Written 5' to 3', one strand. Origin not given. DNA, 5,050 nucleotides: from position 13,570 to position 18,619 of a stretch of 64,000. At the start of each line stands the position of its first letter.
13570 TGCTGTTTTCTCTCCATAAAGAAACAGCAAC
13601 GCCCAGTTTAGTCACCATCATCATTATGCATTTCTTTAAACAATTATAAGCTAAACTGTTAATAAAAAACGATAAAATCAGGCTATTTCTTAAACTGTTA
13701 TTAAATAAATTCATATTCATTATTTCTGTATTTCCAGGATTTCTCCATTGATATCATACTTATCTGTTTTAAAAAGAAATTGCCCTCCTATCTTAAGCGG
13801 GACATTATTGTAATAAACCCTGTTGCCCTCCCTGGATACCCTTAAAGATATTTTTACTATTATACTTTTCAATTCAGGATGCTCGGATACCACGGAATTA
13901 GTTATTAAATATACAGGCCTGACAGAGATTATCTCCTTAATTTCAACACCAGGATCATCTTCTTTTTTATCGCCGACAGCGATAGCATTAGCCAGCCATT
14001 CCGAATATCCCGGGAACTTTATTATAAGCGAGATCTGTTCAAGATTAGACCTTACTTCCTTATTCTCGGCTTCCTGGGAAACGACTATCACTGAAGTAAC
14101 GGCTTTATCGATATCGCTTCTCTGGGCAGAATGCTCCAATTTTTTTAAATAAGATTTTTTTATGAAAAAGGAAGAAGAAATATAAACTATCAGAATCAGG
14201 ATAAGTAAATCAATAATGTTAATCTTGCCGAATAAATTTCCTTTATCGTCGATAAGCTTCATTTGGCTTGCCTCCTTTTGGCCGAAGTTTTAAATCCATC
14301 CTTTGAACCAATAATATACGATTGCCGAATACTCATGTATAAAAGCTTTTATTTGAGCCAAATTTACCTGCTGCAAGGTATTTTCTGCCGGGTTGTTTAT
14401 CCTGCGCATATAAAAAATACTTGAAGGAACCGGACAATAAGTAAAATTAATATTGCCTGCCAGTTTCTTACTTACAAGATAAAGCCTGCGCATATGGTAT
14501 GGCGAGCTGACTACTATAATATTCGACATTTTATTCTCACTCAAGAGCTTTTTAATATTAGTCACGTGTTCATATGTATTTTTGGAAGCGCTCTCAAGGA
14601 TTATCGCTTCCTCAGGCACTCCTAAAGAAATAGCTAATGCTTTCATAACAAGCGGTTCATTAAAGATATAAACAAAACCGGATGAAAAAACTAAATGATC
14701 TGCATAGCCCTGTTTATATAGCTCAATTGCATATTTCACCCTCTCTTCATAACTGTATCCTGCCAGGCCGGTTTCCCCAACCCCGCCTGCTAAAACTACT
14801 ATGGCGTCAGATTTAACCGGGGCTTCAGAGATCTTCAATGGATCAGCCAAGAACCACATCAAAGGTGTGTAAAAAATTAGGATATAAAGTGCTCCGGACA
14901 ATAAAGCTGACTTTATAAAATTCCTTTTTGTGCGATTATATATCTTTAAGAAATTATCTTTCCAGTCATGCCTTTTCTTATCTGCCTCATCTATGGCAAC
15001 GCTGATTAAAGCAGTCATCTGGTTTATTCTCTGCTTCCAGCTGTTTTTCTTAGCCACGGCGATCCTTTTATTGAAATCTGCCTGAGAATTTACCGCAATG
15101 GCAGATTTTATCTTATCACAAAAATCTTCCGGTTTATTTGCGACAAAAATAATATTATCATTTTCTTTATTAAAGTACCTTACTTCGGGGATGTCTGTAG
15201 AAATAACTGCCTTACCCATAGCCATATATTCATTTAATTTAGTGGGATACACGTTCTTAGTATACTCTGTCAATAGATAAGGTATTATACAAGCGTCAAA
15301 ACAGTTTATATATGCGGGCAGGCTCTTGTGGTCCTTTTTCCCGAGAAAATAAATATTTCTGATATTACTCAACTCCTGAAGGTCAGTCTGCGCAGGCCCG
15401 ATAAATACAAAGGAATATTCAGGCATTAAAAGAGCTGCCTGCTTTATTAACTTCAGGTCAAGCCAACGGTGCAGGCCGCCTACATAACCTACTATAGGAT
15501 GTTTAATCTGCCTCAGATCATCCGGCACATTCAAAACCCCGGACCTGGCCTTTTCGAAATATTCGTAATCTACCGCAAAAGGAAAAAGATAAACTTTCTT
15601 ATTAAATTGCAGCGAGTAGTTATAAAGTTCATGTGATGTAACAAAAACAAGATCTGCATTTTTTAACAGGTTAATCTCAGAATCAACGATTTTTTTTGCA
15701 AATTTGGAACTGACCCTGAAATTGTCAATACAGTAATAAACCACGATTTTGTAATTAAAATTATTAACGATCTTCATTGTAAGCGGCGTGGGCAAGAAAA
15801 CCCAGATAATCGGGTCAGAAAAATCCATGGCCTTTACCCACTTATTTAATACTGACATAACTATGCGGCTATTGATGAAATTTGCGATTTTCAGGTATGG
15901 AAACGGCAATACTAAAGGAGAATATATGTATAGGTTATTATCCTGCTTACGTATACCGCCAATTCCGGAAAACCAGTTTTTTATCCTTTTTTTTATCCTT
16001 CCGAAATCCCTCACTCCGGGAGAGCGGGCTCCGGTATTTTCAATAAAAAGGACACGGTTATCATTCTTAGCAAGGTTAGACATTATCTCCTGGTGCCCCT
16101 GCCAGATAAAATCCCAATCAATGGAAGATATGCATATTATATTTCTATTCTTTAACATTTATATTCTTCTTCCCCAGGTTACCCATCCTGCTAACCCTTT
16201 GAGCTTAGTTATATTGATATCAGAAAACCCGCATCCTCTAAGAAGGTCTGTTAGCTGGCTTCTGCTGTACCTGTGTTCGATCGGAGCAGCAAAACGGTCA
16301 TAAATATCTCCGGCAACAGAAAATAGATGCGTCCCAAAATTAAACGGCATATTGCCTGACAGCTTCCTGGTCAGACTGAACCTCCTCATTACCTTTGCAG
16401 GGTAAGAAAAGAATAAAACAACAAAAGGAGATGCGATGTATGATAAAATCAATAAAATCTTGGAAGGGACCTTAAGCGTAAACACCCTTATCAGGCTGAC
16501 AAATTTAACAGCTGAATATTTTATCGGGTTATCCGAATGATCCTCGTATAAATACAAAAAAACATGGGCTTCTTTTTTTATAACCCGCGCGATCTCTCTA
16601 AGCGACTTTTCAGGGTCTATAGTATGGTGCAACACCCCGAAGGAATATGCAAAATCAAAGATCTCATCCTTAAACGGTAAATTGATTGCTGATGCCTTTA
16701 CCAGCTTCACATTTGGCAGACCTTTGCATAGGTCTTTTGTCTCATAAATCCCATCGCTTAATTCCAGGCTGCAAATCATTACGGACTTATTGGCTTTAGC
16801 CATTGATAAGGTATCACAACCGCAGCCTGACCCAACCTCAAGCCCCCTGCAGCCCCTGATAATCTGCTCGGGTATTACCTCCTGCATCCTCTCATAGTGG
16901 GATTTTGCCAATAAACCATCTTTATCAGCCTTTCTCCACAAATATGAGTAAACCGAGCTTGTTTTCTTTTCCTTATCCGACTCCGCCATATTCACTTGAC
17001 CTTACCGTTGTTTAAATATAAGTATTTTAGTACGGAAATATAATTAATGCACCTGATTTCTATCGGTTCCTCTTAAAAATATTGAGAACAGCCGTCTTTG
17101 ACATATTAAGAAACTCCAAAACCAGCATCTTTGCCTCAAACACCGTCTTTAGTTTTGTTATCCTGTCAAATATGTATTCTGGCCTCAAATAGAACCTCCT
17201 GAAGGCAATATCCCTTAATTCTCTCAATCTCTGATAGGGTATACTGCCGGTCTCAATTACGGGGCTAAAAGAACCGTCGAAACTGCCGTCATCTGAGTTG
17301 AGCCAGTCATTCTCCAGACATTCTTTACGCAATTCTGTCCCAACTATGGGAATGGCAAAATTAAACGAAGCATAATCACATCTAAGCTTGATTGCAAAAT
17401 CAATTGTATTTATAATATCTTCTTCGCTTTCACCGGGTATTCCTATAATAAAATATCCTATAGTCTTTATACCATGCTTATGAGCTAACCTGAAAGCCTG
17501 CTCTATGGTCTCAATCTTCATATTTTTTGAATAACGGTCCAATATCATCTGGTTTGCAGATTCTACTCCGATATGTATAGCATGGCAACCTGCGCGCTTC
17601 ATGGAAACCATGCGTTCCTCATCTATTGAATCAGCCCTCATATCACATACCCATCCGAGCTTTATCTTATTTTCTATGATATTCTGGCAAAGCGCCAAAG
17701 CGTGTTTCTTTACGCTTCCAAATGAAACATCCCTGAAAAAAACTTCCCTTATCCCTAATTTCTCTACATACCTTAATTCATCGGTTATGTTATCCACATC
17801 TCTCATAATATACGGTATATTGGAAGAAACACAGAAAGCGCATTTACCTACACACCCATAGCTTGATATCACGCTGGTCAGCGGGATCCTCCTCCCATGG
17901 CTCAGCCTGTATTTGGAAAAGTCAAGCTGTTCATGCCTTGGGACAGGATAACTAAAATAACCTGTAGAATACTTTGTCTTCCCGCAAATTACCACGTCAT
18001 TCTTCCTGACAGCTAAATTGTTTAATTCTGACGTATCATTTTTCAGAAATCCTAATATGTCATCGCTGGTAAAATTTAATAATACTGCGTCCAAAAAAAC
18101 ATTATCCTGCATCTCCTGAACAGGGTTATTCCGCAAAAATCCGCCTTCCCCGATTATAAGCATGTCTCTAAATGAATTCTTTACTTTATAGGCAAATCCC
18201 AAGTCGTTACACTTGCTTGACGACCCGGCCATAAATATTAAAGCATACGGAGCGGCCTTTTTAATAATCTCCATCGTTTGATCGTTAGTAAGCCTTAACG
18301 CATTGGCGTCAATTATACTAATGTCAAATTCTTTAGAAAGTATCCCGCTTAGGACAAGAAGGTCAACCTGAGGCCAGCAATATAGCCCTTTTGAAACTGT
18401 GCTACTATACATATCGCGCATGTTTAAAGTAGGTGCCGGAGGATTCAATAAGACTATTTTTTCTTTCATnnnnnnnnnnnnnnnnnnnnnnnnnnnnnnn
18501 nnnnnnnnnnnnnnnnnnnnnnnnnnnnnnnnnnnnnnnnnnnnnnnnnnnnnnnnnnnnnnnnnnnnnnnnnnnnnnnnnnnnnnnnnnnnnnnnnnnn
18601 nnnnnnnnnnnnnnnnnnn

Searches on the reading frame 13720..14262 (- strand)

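Call 9: search_protein_families(library=pfam, proteins=[window:13720-14262:-], max_evalue=0.001)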
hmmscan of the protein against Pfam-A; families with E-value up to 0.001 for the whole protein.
window:13720-14262:- (180 aa): 1 family
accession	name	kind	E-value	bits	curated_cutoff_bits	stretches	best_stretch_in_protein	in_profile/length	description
PF14221.11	DUF4330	-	6e-18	66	27.6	1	1-178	1-166/167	Domain of unknown function (DUF4330)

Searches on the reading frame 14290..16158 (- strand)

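Call 5: search_protein_families(library=pfam, proteins=[window:14290-16158:-], max_evalue=0.001)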
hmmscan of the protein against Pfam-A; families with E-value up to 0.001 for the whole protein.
window:14290-16158:- (622 aa): 4 families
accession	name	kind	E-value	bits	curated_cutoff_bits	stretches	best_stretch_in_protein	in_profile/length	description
PF02698.23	DUF218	-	4.3e-26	91.8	27.6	1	451-611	1-132/133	DUF218 domain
PF13692.12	Glyco_trans_1_4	-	1.5e-14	54.9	27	1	221-353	2-139/142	Glycosyl transferases group 1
PF00534.26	Glycos_transf_1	-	1.3e-11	44.7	26.4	1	219-357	14-159/172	Glycosyl transferases group 1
PF13524.12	Glyco_trans_1_2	-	0.00067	20.1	25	0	237-381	5-142/144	Glycosyl transferase-like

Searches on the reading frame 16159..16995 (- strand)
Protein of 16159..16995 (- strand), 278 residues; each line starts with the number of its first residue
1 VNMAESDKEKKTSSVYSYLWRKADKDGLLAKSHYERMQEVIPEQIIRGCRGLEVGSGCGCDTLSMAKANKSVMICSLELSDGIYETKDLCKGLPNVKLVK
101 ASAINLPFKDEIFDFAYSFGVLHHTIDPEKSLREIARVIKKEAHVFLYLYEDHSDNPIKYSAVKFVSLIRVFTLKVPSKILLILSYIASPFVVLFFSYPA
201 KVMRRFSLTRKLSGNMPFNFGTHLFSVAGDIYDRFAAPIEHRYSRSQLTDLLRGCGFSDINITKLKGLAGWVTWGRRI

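Call 5: search_protein_families(library=pfam, proteins=[window:16159-16995:-], max_evalue=0.001)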
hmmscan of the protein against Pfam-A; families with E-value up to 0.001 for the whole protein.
window:16159-16995:- (278 aa): 6 families
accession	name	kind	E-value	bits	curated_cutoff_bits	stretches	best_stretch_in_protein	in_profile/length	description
PF08241.18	Methyltransf_11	-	2e-15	57.6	21.2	1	52-146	1-94/95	Methyltransferase domain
PF13649.12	Methyltransf_25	-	7.8e-11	43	27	1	52-141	2-95/97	Methyltransferase domain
PF13847.12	Methyltransf_31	-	6.3e-10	39.4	27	1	48-147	4-109/145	Methyltransferase domain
PF13489.12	Methyltransf_23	-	4.4e-09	36.7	27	1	45-152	20-121/164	Methyltransferase domain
PF08242.18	Methyltransf_12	-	7.5e-08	33.4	30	1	52-144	1-97/98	Methyltransferase domain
PF01209.24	Ubie_methyltran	-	1e-07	32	20.1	1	47-145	47-149/233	ubiE/COQ5 methyltransferase family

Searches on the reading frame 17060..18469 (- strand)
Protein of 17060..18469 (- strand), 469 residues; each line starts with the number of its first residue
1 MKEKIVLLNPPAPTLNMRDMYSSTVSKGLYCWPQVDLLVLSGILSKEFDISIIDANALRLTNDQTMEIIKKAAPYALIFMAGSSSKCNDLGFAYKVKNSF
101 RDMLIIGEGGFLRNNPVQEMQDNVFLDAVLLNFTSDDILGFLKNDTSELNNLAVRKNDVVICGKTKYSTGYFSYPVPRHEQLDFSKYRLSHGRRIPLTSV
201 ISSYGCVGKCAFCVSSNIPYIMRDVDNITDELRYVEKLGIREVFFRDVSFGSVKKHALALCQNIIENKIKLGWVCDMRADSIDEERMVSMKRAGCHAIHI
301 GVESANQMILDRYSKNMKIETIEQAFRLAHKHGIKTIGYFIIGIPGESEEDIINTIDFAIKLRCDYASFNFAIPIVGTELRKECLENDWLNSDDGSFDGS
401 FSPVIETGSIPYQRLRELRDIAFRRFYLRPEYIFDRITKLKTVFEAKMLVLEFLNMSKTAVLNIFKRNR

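Call 5: search_protein_families(library=pfam, proteins=[window:17060-18469:-], max_evalue=0.001)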
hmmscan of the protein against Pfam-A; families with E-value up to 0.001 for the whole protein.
window:17060-18469:- (469 aa): 1 family
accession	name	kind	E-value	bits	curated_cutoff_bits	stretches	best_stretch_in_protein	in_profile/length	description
PF04055.27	Radical_SAM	-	5e-22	79.3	29.5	1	201-359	2-166/166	Radical SAM superfamily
